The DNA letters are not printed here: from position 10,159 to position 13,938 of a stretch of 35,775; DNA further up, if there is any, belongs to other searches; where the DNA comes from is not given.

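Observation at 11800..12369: Isoleucyl-tRNA synthetase with a complete histidine-phosphatase (PGAM-like) domain inserted inside its Zn-knuckle region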

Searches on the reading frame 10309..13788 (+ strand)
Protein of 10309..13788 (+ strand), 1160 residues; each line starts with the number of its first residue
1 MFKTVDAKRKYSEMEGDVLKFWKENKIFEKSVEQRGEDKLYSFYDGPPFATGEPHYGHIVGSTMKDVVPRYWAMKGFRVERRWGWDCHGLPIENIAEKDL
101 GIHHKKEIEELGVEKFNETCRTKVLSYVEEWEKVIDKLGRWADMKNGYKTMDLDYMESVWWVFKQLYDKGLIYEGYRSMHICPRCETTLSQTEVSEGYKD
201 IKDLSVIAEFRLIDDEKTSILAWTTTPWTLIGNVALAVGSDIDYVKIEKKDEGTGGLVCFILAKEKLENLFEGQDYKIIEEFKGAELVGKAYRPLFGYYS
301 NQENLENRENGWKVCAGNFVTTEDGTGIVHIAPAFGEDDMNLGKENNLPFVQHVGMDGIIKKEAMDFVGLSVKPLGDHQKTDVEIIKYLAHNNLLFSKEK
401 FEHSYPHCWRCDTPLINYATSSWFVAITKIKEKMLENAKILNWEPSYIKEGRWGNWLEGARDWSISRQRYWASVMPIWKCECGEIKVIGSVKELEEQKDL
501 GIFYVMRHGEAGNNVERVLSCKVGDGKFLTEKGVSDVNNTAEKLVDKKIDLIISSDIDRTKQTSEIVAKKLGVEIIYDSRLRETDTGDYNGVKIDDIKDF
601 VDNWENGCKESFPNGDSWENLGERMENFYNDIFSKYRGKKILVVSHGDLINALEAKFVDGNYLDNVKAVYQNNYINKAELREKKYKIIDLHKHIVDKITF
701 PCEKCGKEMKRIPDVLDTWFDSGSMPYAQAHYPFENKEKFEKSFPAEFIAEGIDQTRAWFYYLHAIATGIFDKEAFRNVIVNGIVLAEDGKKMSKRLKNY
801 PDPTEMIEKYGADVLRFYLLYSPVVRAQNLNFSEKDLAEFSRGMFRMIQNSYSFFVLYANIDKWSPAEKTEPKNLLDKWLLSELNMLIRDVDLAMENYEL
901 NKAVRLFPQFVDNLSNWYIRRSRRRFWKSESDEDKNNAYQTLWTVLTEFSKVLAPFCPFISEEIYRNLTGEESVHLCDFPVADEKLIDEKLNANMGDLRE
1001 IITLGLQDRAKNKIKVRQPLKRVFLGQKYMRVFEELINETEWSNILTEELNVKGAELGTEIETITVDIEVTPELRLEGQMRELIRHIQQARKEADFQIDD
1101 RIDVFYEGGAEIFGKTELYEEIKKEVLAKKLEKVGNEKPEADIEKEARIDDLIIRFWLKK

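Call 3: search_protein_families(library=pfam, proteins=[window:10309-13788:+], max_evalue=0.01)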
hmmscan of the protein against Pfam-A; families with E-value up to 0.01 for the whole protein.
window:10309-13788:+ (1160 aa): 6 families
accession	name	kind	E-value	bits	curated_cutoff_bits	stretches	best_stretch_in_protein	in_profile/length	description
PF00133.28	tRNA-synt_1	-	7e-134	447.1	22.7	2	18-498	2-267/414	tRNA synthetases class I (I, L, M and V)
PF08264.19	Anticodon_1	-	2.1e-35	122.2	25.1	1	877-1021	1-145/148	Anticodon-binding domain of tRNA ligase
PF00300.27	His_Phos_1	-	6.3e-33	114.5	21.7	1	504-687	2-188/194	Histidine phosphatase superfamily (branch 1)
PF09334.17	tRNA-synt_1g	-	9.2e-17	61.3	20.1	2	48-194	8-135/391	tRNA synthetases class I (M)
PF19302.4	DUF5915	-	6.7e-16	58.8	27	1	1053-1143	90-183/195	Domain of unknown function (DUF5915)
PF01406.26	tRNA-synt_1e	-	1.5e-05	25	27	1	766-839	228-298/301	tRNA synthetases class I (C) catalytic domain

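Call 4: search_protein_families(library=ncbifam, proteins=[window:10309-13788:+], max_evalue=0.01)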
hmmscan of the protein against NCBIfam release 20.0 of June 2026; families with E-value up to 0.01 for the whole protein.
window:10309-13788:+ (1160 aa): 31 families (the best 25 are shown)
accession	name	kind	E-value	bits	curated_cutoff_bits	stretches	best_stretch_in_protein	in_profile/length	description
TIGR00392.1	ileS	equivalog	1.2e-279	930.2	621.4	2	6-499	3-500/861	isoleucine--tRNA ligase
NF000258.1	MupB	exception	3e-235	783.5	1900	3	15-482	9-460/1033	mupirocin-resistant isoleucine--tRNA ligase MupB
NF000257.1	MupA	exception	1.3e-234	781.3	1900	3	9-499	3-474/1024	mupirocin-resistant isoleucine--tRNA ligase MupA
TIGR00422.1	valS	equivalog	2e-134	449.6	612.1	3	707-1094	442-827/863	valine--tRNA ligase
NF009687.0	PRK13208.1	equivalog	3.9e-123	412.3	738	3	701-1036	443-773/801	valine--tRNA ligase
NF004349.1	PRK05729.1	equivalog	5.6e-110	368.9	704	3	700-1094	431-818/860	valine--tRNA ligase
NF040702.1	ileS_w_GNAT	exception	1.4e-95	320.9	1999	3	14-251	22-272/1100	isoleucine--tRNA ligase, N-acetyltransferase domain-containing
NF011492.0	PRK14900.1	equivalog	1.2e-73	248.5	1783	3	695-1038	435-781/1044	valine--tRNA ligase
NF000540.1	alt_ValS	exception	1.7e-60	204.9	900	3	713-1026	496-801/827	valine--tRNA ligase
NF008957.0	PRK12300.1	subfamily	8.8e-60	202.7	677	2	10-334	5-316/946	leucine--tRNA ligase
TIGR00395.1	leuS_arch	equivalog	1.7e-58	198.5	648.5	2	17-340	6-316/938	leucine--tRNA ligase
TIGR00396.1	leuS_bact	equivalog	1.2e-47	162.6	548.4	4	12-199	4-174/843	leucine--tRNA ligase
TIGR00398.1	metG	equivalog_domain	4.5e-27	95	336.35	2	774-973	310-506/530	methionine--tRNA ligase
NF038349.1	dPGM_arch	equivalog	7.1e-26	91.3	225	1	505-659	3-150/194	2,3-diphosphoglycerate-dependent phosphoglycerate mutase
NF002901.0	PRK03482.1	equivalog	4.1e-23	82.1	261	1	503-653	4-157/215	2,3-diphosphoglycerate-dependent phosphoglycerate mutase GpmB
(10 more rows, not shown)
